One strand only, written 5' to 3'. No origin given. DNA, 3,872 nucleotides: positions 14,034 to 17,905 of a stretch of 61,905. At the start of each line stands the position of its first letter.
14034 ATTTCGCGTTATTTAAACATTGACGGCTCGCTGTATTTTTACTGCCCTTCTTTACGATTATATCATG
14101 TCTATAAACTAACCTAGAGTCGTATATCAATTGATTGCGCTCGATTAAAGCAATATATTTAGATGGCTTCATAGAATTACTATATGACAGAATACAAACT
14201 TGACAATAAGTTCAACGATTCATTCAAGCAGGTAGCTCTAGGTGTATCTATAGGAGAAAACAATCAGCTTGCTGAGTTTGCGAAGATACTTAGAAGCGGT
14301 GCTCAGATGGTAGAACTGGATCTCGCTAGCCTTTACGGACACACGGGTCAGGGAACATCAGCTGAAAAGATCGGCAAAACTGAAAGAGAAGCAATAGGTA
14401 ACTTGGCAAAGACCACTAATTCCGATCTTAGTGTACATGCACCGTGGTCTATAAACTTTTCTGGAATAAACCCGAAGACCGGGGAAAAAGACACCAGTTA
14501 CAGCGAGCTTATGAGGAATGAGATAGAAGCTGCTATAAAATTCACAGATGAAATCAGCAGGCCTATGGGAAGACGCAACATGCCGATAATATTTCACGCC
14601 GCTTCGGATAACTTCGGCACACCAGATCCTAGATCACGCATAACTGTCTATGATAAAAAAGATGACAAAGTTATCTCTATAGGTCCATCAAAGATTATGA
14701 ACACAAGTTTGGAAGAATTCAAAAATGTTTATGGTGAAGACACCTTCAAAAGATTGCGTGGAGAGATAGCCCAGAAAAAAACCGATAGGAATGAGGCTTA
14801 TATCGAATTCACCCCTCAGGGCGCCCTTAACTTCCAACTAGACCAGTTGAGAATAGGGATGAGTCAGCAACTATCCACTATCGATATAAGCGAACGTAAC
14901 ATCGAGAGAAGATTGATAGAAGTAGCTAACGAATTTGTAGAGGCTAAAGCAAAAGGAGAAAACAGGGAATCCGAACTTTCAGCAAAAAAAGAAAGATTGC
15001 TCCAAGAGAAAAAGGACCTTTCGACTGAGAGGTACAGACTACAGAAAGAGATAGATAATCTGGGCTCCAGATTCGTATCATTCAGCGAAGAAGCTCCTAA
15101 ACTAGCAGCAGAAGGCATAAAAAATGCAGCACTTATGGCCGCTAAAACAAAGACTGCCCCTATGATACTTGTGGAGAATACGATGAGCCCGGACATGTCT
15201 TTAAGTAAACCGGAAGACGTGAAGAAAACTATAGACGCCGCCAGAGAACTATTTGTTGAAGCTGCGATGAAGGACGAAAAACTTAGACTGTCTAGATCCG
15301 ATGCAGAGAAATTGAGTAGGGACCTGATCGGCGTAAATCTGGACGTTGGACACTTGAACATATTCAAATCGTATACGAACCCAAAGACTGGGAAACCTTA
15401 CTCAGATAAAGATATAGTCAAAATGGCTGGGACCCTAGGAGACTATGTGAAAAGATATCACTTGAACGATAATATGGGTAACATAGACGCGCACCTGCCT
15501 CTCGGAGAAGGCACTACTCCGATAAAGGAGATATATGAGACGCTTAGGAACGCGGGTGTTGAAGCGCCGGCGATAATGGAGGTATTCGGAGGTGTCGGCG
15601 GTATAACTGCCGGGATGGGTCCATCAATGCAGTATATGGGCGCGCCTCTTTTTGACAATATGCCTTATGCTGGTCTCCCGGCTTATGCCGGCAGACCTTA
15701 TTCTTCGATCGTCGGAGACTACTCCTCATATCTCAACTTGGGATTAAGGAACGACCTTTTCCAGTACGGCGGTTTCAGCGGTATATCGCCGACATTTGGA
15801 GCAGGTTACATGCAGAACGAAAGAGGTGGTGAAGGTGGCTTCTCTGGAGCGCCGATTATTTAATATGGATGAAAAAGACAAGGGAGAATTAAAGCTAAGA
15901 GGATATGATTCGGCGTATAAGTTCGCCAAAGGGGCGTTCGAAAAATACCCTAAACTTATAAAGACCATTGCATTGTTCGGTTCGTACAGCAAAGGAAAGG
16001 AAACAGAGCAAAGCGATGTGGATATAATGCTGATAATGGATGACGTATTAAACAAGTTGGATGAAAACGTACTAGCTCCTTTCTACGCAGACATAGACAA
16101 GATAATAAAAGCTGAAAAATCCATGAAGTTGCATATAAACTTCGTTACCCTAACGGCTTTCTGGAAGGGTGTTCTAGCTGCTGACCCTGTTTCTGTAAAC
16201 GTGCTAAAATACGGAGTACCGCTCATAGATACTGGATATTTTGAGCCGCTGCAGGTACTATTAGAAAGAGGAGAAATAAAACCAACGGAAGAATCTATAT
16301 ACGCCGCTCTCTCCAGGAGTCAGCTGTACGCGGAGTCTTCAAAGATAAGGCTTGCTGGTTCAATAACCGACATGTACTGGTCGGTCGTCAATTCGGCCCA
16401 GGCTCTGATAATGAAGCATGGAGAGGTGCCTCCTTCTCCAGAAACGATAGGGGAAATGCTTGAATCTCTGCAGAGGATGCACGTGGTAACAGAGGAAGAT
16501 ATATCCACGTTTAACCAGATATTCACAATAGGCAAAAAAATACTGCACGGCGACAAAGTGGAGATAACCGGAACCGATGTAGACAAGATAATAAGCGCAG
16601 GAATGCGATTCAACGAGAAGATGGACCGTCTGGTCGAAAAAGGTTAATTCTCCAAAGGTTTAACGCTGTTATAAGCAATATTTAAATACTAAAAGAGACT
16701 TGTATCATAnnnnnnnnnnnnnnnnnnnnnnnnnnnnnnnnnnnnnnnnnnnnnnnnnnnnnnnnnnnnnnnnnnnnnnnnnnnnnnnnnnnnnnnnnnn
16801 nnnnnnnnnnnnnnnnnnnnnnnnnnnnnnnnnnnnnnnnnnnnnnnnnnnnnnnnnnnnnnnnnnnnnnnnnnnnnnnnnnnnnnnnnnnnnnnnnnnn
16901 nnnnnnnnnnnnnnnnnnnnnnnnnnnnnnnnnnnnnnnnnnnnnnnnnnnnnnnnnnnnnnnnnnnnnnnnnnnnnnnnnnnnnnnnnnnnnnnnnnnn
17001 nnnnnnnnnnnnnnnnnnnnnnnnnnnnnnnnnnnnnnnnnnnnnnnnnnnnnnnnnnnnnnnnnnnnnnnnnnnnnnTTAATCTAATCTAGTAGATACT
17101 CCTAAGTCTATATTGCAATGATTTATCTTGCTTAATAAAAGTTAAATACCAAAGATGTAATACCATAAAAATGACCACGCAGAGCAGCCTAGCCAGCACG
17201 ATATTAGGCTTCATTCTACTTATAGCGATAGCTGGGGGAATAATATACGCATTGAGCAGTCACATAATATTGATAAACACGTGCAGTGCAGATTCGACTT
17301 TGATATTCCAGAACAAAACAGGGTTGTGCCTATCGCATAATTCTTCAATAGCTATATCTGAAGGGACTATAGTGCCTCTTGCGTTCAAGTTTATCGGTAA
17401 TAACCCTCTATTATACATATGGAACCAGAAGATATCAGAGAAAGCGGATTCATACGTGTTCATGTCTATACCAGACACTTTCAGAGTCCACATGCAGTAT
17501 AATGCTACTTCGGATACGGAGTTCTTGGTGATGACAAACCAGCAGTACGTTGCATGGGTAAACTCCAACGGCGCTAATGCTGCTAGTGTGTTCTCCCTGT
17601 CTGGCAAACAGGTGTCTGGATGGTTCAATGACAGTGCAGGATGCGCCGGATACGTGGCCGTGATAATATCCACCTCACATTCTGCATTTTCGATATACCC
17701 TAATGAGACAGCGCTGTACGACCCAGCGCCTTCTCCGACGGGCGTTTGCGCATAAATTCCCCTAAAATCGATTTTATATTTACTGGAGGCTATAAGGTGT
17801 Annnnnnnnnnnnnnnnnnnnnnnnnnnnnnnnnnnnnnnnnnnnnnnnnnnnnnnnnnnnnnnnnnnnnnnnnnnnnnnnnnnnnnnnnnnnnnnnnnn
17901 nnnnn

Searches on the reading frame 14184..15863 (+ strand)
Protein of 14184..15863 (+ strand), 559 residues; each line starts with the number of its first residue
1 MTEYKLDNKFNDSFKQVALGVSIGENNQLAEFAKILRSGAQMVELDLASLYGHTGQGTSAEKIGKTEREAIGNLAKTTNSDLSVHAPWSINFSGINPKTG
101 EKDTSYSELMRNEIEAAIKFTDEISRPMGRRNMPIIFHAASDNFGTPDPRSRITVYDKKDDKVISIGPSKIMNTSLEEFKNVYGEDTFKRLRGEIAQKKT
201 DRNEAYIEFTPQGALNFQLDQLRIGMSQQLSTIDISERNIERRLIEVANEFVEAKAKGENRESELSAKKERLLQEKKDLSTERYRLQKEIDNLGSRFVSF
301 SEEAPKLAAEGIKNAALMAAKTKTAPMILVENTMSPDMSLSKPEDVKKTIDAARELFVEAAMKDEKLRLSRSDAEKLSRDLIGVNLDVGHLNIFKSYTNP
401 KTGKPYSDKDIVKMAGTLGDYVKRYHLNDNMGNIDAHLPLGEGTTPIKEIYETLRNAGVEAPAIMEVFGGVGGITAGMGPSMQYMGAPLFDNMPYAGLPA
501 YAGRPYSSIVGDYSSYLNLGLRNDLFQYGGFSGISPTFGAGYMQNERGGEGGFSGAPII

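Call 35: search_protein_families(library=pfam, proteins=[window:14184-15863:+], max_evalue=0.01)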
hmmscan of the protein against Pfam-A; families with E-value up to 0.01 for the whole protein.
window:14184-15863:+ (559 aa): 1 family
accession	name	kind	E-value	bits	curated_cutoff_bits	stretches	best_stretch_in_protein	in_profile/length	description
PF01261.30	AP_endonuc_2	-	1.2e-14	55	31.1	1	376-469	147-231/249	Xylose isomerase-like TIM barrel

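Call 82: search_protein_families(library=padloc, proteins=[window:14184-15863:+], max_evalue=0.01)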
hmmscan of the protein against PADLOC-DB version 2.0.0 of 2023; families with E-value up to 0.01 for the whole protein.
window:14184-15863:+ (559 aa): 0 families

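Call 83: search_solved_structures(query=window:14184-15863:+, max_evalue=0.01)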
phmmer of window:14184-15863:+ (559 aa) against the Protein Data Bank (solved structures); distinct sequences matched with E-value up to 0.01: 0.

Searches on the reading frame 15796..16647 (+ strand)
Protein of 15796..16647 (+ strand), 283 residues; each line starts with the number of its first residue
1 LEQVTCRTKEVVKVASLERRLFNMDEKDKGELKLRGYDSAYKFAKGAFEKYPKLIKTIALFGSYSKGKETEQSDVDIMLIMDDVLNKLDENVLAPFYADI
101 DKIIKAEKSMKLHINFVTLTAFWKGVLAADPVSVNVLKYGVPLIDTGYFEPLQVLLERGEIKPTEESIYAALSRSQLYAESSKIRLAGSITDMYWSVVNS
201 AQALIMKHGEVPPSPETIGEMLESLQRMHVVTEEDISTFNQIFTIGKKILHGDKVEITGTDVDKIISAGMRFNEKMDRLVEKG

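Call 73: search_protein_families(library=pfam, proteins=[window:15796-16647:+], max_evalue=0.05)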
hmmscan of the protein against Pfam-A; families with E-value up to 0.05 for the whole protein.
window:15796-16647:+ (283 aa): 3 families
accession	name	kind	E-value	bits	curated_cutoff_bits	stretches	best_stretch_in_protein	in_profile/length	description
PF01909.29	NTP_transf_2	-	3.4e-10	40.6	21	1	48-130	9-80/93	Nucleotidyltransferase domain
PF18765.7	Polbeta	-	4.2e-09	36.9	26.9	1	48-107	7-61/93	Polymerase beta, Nucleotidyltransferase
PF22600.2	MTPAP-like_central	-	0.0012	19.3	27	1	41-88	30-70/139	Poly(A) RNA polymerase, mitochondrial-like, central palm domain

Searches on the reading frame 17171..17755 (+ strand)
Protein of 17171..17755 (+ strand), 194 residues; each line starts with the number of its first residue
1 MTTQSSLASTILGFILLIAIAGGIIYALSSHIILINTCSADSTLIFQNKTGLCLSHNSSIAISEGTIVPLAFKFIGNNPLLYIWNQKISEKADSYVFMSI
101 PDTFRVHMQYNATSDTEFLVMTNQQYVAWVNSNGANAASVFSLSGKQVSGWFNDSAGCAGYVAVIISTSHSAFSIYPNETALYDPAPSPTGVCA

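Call 35: search_protein_families(library=pfam, proteins=[window:17171-17755:+], max_evalue=0.01)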
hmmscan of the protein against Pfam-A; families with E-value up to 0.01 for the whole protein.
window:17171-17755:+ (194 aa): 1 family
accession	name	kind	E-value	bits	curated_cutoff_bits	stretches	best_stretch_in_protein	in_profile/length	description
PF21784.3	Bflower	-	0.0031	18.3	25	1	112-155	12-50/116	4-fold beta flower protein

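Call 73: search_protein_families(library=pfam, proteins=[window:17171-17755:+], max_evalue=0.05)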
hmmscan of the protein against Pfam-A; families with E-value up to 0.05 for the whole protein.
window:17171-17755:+ (194 aa): 2 families
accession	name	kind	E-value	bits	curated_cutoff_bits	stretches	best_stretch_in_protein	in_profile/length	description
PF21784.3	Bflower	-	0.0031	18.3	25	1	112-155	12-50/116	4-fold beta flower protein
PF21295.2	Bact_transglu_N_2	-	0.027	15.2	27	0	89-130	52-93/101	Bacterial transglutaminase, N-terminal domain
